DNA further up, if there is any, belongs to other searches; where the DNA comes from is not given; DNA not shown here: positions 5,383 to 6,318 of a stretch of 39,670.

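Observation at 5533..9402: Possible cytosine C5-modification pathway: minimal TS-family enzyme with dCMP-type Asp plus two MazG-like NTP pyrophosphatases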

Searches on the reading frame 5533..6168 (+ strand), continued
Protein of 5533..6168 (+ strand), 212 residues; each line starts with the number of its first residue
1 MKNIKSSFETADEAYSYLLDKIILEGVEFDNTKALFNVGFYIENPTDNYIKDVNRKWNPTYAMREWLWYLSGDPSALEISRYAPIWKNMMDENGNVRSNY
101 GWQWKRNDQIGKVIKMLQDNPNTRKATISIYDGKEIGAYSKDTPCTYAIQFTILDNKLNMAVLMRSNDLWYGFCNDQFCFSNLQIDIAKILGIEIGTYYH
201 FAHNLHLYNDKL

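Call 13: find_homologous_proteins(query=window:5533-6168:+, max_evalue=1e-10)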
Query window:5533-6168:+ (212 aa): 8000 proteins with E <= 1e-10 among 8000 candidates; the best 120 are listed.
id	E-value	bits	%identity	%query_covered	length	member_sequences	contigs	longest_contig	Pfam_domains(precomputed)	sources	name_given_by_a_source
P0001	3.2e-126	437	87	100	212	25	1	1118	PF00303.25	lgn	-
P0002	9.6e-126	436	87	100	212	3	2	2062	PF00303.25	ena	-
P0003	1.3e-124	432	86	100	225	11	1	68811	PF00303.25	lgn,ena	-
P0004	2.8e-123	427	84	100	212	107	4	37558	PF00303.25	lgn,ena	-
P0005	1.3e-120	419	84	100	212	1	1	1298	PF00303.25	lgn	-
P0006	4.1e-119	414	83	100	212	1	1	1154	PF00303.25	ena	-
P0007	4.2e-119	414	81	100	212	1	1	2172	PF00303.25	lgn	-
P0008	4.6e-119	414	82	100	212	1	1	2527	PF00303.25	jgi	-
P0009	5.0e-119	414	82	100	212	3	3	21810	PF00303.25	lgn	-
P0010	5.1e-119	414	82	100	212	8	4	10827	PF00303.25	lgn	-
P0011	7.4e-119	413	81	100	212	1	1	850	PF00303.25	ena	-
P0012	7.2e-118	410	81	100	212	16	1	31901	PF00303.25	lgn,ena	-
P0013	9.5e-118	409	83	100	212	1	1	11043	PF00303.25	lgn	-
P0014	1.0e-117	409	82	100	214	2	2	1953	PF00303.25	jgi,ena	jgi:thymidylate synthase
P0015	4.4e-116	404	83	100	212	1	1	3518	PF00303.25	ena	-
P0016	4.7e-116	404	79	100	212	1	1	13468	PF00303.25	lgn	-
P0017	7.7e-116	403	78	100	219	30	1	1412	PF00303.25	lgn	-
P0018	7.6e-114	397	79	100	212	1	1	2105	PF00303.25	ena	-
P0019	2.1e-112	392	76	99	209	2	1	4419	PF00303.25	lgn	-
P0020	8.1e-112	390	76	99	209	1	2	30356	PF00303.25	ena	-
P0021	1.0e-111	390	78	100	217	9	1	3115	PF00303.25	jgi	-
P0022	3.1e-111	388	76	99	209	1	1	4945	PF00303.25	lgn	-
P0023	1.0e-110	386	79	100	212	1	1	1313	PF00303.25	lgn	-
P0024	1.2e-110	386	75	99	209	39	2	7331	PF00303.25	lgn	-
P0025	1.4e-110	386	78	100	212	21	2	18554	PF00303.25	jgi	-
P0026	2.5e-110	385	77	100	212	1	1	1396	PF00303.25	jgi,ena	-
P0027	3.8e-110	385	78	100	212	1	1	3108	PF00303.25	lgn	-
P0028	7.0e-110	384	79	100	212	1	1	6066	PF00303.25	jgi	jgi:thymidylate synthase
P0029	3.0e-109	382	75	99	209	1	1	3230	PF00303.25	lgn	-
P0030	3.3e-109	382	75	100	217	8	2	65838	PF00303.25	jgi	-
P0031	6.0e-109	381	77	100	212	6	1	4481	PF00303.25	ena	-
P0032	7.3e-109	380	77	100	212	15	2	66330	PF00303.25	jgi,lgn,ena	jgi:thymidylate synthase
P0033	1.6e-108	379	75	100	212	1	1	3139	PF00303.25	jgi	jgi:thymidylate synthase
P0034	3.0e-108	378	76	100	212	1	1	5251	PF00303.25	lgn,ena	-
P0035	4.2e-108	378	75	99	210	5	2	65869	PF00303.25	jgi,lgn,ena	jgi:thymidylate synthase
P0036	1.1e-107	377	75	100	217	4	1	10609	PF00303.25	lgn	-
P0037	1.3e-107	376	75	100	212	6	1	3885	PF00303.25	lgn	-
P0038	5.7e-107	374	76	99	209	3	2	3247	PF00303.25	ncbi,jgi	jgi:thymidylate synthase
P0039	1.8e-106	373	74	100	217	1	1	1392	PF00303.25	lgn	-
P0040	2.1e-106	372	72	99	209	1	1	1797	PF00303.25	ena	-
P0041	3.5e-106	372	73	100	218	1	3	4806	PF00303.25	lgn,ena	-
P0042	5.5e-106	371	73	100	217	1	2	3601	PF00303.25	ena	-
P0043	1.4e-103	363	72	100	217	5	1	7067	PF00303.25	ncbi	-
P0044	2.2e-103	362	72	100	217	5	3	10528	PF00303.25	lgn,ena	-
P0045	9.7e-102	357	70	100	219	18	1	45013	PF00303.25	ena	-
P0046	9.5e-98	344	68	97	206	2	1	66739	PF00303.25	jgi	jgi:thymidylate synthase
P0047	2.8e-97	343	69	99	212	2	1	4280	PF00303.25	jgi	jgi:thymidylate synthase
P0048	1.1e-96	341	72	97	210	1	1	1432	PF00303.25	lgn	-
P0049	1.1e-96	341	69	97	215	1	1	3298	PF00303.25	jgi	jgi:thymidylate synthase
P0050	2.7e-96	339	69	100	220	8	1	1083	PF00303.25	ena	-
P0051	6.1e-96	338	68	100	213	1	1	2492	PF00303.25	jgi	jgi:thymidylate synthase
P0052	6.9e-96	338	68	100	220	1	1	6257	PF00303.25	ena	-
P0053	8.4e-96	338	67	100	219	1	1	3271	PF00303.25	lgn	-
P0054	2.1e-95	336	71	97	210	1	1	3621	PF00303.25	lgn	-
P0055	2.7e-95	336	68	99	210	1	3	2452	PF00303.25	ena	-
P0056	3.0e-95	336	71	97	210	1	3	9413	PF00303.25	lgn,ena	-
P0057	3.4e-95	336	71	97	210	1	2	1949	PF00303.25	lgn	-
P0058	4.3e-95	335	71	97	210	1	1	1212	PF00303.25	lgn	-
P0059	6.3e-95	335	67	99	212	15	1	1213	PF00303.25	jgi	-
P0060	8.2e-95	334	71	97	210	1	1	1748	PF00303.25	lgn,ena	-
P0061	8.2e-95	334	71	97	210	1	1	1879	PF00303.25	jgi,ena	jgi:thymidylate synthase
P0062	9.8e-95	334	71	97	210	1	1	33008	PF00303.25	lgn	-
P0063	2.0e-94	333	71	97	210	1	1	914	PF00303.25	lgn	-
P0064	2.5e-94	333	69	97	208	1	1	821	PF00303.25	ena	-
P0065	4.6e-94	332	71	97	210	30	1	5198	PF00303.25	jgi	-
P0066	4.6e-94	332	72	97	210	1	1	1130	PF00303.25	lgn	-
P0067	1.1e-93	331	67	100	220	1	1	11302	PF00303.25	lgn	-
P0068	1.4e-93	330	68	98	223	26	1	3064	PF00303.25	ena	-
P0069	2.8e-93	329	67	98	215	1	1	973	PF00303.25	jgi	-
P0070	2.9e-93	329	68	97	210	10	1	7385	PF00303.25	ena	-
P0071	3.6e-93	329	70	97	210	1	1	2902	PF00303.25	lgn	-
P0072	1.1e-92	328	70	97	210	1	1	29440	PF00303.25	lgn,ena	-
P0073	1.2e-92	327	65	99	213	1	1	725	PF00303.25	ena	-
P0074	1.4e-92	327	68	97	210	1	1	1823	PF00303.25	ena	-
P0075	1.9e-92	327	70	97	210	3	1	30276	PF00303.25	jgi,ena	-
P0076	2.3e-92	326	65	98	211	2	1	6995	PF00303.25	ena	-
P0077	2.9e-92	326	65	98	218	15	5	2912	PF00303.25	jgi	jgi:thymidylate synthase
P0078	3.4e-92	326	70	97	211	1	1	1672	PF00303.25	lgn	-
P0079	3.8e-92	326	68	97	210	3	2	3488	PF00303.25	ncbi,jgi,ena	jgi:thymidylate synthase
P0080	3.9e-92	326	68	97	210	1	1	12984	PF00303.25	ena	-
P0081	3.9e-92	326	71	97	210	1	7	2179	PF00303.25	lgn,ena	-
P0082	4.0e-92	326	66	99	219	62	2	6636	PF00303.25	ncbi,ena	-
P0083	4.7e-92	325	71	97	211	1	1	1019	PF00303.25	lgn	-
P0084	5.0e-92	325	70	97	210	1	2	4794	PF00303.25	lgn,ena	-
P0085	5.1e-92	325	70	97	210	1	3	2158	PF00303.25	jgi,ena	-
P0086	5.7e-92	325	71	97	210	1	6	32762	PF00303.25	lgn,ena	-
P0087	7.6e-92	325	70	97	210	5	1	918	PF00303.25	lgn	-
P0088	8.7e-92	325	68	97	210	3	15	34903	PF00303.25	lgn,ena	-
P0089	9.1e-92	324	68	97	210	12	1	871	PF00303.25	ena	-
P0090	9.3e-92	324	68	97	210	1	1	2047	PF00303.25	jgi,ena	jgi:thymidylate synthase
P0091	1.3e-91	324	69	97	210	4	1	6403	PF00303.25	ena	-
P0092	1.4e-91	324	67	100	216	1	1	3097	PF00303.25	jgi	-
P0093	1.5e-91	324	68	97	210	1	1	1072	PF00303.25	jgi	jgi:thymidylate synthase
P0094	1.7e-91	324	68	97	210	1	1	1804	PF00303.25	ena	-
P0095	1.7e-91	324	66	100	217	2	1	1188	PF00303.25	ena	-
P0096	1.8e-91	324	67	100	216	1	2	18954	PF00303.25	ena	-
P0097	2.5e-91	323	68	97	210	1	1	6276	PF00303.25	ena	-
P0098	2.6e-91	323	68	97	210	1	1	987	PF00303.25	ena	-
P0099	2.7e-91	323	69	97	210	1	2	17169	PF00303.25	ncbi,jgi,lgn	-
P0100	2.7e-91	323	70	97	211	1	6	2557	PF00303.25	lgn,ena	-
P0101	2.7e-91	323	68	97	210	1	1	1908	PF00303.25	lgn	-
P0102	2.8e-91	323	67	97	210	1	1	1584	PF00303.25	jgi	-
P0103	3.1e-91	323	67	100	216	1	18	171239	PF00303.25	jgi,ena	-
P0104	3.1e-91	323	67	100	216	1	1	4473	PF00303.25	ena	-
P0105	3.3e-91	323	68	97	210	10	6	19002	PF00303.25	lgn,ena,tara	tara:strand:+ start:4243 stop:4875 length:633 start_codon:yes stop_codon:yes gene_type:complete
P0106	4.1e-91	322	67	100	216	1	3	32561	PF00303.25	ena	-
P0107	4.2e-91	322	68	97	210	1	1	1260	PF00303.25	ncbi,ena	-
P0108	6.4e-91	322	66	100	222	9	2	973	PF00303.25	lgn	-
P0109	7.2e-91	322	67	97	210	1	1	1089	PF00303.25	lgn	-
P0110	7.4e-91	322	68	97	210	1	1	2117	PF00303.25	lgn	-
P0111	7.4e-91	322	68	98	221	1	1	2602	PF00303.25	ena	-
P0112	7.7e-91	321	68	97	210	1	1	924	PF00303.25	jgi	jgi:thymidylate synthase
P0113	8.3e-91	321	68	97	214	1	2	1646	PF00303.25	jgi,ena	-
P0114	1.1e-90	321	66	100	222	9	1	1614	PF00303.25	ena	-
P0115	1.1e-90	321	68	97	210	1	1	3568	PF00303.25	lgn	-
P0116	1.2e-90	321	68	97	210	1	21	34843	PF00303.25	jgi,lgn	jgi:thymidylate synthase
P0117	1.2e-90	321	68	97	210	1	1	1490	PF00303.25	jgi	jgi:thymidylate synthase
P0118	1.3e-90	321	71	96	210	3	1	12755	PF00303.25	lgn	-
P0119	1.3e-90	321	68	97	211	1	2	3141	PF00303.25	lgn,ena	-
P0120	1.3e-90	321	67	100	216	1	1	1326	PF00303.25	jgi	-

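Call 28: find_encoding_contigs(protein=window:5533-6168:+, flank=10000, max_places=4)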
Protein window:5533-6168:+ (212 aa): no gene with exactly this product is on record in the collection.

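Call 29: find_encoding_contigs(protein=P0003, flank=10000, max_places=3)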
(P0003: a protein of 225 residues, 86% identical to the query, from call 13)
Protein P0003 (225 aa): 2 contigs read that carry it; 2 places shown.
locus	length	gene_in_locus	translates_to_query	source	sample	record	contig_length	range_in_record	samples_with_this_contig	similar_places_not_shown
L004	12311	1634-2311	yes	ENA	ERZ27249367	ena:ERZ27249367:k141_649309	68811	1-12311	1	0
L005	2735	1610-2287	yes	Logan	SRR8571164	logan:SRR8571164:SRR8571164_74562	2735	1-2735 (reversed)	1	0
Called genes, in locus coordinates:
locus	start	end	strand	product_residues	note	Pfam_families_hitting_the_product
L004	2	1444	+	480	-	?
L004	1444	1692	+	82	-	-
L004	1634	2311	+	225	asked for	PF00303:Thymidylat_synt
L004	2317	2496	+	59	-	-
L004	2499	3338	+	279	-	PF01503:PRA-PH (weak), PF03819:MazG (weak)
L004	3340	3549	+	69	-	-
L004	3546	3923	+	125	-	-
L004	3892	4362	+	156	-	PF06356:DUF1064 (weak)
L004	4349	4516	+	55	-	-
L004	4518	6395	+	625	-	PF02867:Ribonuc_red_lgC (faint)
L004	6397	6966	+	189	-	-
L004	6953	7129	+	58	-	-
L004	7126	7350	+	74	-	-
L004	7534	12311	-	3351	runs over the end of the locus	-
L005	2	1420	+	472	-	?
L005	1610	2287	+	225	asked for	PF00303:Thymidylat_synt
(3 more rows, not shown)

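Call 30: find_related_loci(query=window:5533-6168:+, collection=viral_contigs, flank=10000)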
Query window:5533-6168:+ (212 aa) in viral_contigs; peptide patterns used: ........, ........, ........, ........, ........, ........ (x = any residue, [..] = any of these).
435 stretches matched a pattern; 426 encode a relative of the query (tblastn E <= 1e-3); the best 80 are kept; 80 distinct loci.
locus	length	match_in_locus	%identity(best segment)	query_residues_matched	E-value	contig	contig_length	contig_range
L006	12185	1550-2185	87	1-212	8e-128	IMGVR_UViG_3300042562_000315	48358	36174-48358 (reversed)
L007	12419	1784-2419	86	1-212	5e-127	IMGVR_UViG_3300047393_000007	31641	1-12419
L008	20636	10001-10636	83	1-212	4e-124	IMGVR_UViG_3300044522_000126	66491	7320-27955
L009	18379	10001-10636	83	1-212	1e-123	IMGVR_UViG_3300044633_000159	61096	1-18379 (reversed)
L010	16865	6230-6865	80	1-212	1e-119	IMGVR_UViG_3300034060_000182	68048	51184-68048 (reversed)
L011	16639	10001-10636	80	1-212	1e-119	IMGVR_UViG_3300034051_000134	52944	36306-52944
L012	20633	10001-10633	78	1-211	2e-118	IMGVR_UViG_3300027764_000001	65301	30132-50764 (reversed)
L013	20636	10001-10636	78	1-212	2e-113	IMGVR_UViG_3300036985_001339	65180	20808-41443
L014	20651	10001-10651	75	1-212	7e-112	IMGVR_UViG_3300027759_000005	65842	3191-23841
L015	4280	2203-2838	68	1-212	3e-101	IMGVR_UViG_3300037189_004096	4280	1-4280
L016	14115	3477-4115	70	5-212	4e-99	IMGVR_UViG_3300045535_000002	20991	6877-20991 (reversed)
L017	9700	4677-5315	68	5-212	2e-98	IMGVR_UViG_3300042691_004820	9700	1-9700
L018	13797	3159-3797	69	5-212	3e-98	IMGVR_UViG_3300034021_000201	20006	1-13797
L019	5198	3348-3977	70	1-212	1e-97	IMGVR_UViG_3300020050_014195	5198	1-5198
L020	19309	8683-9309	67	4-212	5e-97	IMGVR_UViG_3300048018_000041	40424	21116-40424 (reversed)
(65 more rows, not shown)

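Call 63: find_related_loci(query=L008:23-1132:+, collection=viral_contigs, flank=10000)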
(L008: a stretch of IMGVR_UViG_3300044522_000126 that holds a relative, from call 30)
Query L008:23-1132:+ (370 aa) in viral_contigs; peptide patterns used: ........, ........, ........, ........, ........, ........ (x = any residue, [..] = any of these).
85 stretches matched a pattern; 25 encode a relative of the query (tblastn E <= 1e-3); 24 distinct loci.
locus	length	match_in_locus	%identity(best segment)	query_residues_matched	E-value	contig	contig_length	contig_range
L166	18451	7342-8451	100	1-370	0e+0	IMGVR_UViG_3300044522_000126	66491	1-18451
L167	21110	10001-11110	87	1-370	0e+0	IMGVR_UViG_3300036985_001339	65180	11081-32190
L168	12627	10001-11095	79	1-370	0e+0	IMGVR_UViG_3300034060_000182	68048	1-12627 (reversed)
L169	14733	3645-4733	70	1-368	7e-176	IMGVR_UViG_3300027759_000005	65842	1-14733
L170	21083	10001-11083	77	1-364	0e+0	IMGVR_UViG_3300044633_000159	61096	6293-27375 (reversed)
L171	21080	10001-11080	63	1-361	3e-153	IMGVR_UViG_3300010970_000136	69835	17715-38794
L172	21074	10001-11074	64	1-361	3e-153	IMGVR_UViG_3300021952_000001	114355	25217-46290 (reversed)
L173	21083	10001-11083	63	1-361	3e-145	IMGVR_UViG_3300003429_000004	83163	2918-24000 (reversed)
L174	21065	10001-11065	59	1-361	2e-144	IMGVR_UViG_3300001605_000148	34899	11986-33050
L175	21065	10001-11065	59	1-361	2e-144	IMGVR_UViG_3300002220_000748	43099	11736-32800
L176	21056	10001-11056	61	1-355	4e-143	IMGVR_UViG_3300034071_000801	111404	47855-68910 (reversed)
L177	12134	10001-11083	63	1-361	3e-143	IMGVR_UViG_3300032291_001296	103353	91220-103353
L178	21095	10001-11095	78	1-370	0e+0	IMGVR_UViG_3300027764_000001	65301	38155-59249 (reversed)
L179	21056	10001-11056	60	1-355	3e-141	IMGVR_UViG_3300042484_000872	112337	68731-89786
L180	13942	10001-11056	60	1-355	3e-140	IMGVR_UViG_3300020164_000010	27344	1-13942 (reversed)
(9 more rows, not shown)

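Call 72: search_protein_families(library=pfam, proteins=[L001:9699-9968:+, L001:9968-10354:+, L001:8215-8916:+, L001:7787-8206:+, L001:10519-11424:+, L001:5494-6144:+, L001:3662-5494:+, L001:6931-7164:+, L001:7170-7661:+], max_evalue=0.01)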
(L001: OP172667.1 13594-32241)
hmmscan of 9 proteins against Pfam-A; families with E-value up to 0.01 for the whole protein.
L001:9699-9968:+ (90 aa): 0 families

L001:9968-10354:+ (129 aa): 0 families

L001:8215-8916:+ (234 aa): 0 families

L001:7787-8206:+ (140 aa): 0 families

L001:10519-11424:+ (302 aa): 0 families

L001:5494-6144:+ (217 aa): 2 families
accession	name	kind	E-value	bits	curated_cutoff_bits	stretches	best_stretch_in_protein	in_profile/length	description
PF13521.12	AAA_28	-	2.5e-08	34.8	27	1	4-177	2-149/164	AAA domain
PF13207.12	AAA_17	-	0.0034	18.1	27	1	8-88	2-75/136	AAA domain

L001:3662-5494:+ (611 aa): 2 families
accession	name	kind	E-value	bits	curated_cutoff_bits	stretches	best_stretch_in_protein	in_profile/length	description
PF16861.10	Carbam_trans_C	-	1.3e-34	119.7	27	1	432-593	1-154/170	Carbamoyltransferase C-terminus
PF02543.21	Carbam_trans_N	-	8.8e-13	48.8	24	1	107-377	127-344/346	Carbamoyltransferase N-terminus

L001:6931-7164:+ (78 aa): 0 families

L001:7170-7661:+ (164 aa): 2 families
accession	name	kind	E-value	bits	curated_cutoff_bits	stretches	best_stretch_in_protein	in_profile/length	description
PF00692.24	dUTPase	-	6.8e-15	55.4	22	1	64-162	37-129/129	dUTPase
PF22769.1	DCD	-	0.00027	21.5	27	1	91-128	113-150/153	dCTP deaminase-like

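Call 77: get_annotated_region(hit=H12, flank=3000)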
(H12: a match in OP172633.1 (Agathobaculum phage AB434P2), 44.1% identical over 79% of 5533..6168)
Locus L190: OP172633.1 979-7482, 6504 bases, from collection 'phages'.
description: Agathobaculum phage AB434P2, partial genome.
organism: Agathobaculum phage AB434P2 (NCBI taxid 2968527)
taxonomy: Viruses; Duplodnaviria; Heunggongvirae; Uroviricota; Caudoviricetes
host: Agathobaculum butyriciproducens DA434; source: municipal sewage; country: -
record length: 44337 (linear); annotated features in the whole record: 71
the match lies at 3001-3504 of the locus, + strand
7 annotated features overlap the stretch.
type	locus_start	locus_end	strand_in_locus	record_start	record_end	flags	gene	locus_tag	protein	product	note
CDS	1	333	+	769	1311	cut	-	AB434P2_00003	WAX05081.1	hypothetical protein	-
CDS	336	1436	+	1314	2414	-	-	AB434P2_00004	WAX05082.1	hypothetical protein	-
CDS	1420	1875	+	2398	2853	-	-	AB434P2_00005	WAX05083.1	hypothetical protein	-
CDS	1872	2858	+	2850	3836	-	-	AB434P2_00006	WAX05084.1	hypothetical protein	-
CDS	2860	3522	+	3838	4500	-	-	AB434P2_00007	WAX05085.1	deoxyuridylate hydroxymethyltransferase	-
CDS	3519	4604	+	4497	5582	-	-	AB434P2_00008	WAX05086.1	hypothetical protein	-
CDS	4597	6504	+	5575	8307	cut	-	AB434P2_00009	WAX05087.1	hypothetical protein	-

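Call 78: get_annotated_region(hit=H9, flank=3000)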
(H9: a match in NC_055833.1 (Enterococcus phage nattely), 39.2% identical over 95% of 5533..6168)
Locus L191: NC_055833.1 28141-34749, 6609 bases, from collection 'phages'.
description: Enterococcus phage nattely, complete genome.
organism: Enterococcus phage nattely (NCBI taxid 2719593)
taxonomy: Viruses; Duplodnaviria; Heunggongvirae; Uroviricota; Caudoviricetes; Andrewesvirinae; Vipetofemvirus; Vipetofemvirus nattely
host: Enterococcus faecalis ATCC 700802 / V583; source: wastewater; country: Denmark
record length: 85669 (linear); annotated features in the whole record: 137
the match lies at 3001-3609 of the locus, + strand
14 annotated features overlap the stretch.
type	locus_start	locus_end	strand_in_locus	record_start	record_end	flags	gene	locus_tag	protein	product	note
CDS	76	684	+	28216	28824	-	-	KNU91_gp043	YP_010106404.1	hypothetical protein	-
CDS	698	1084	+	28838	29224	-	-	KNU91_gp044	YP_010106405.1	hypothetical protein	-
CDS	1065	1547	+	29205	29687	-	-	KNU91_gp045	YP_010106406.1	hypothetical protein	-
repeat_region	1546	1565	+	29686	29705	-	-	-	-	-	-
CDS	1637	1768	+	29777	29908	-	-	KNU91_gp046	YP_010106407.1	hypothetical protein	-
CDS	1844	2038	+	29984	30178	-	-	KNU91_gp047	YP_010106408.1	hypothetical protein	-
CDS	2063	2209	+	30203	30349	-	-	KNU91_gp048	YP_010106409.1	hypothetical protein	-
CDS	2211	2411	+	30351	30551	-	-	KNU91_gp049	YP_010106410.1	hypothetical protein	-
CDS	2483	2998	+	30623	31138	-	-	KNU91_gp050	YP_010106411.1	hypothetical protein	PVOGs: VOG9220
CDS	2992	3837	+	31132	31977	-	-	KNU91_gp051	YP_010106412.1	thymidylate synthase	PVOGs: VOG0092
CDS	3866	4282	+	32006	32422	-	-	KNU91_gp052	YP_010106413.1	hypothetical protein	PVOGs: VOG0085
CDS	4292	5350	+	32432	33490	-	-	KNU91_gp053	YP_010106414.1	beta-glucosyltransferase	PVOGs: VOG5657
CDS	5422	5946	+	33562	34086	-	-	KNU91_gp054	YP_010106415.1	hypothetical protein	-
CDS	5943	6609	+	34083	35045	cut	-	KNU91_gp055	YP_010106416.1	hypothetical protein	-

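Call 79: get_annotated_region(hit=H23, flank=3000)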
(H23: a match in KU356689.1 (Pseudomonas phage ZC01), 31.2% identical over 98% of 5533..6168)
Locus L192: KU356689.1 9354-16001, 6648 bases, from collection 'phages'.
description: Pseudomonas phage ZC01, complete genome.
organism: Pseudomonas phage ZC01 (NCBI taxid 1622114)
taxonomy: Viruses; Duplodnaviria; Heunggongvirae; Uroviricota; Caudoviricetes; Mesyanzhinovviridae; Bradleyvirinae; Abidjanvirus; Abidjanvirus ZC01
host: Pseudomonas aeruginosa; source: Composting; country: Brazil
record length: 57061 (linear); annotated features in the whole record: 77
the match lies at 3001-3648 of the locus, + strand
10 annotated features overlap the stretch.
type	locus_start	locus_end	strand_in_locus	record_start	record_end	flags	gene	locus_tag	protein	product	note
CDS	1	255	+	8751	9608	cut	-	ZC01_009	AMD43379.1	hypothetical protein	-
CDS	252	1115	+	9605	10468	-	-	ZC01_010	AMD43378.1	hypothetical protein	-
CDS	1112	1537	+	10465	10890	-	-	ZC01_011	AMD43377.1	hypothetical protein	-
CDS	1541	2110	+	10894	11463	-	-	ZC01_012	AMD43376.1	hypothetical protein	-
CDS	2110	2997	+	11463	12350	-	-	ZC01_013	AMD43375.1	hypothetical protein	-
CDS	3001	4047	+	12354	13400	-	-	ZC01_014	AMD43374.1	deoxyuridylate hydroxymethyltransferase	-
CDS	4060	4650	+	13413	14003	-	-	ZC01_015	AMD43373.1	hypothetical protein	-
CDS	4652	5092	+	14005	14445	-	-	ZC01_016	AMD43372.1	hypothetical protein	-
CDS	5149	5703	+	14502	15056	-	-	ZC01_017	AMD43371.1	hypothetical protein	-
CDS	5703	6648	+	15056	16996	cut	-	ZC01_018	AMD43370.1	hypothetical protein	-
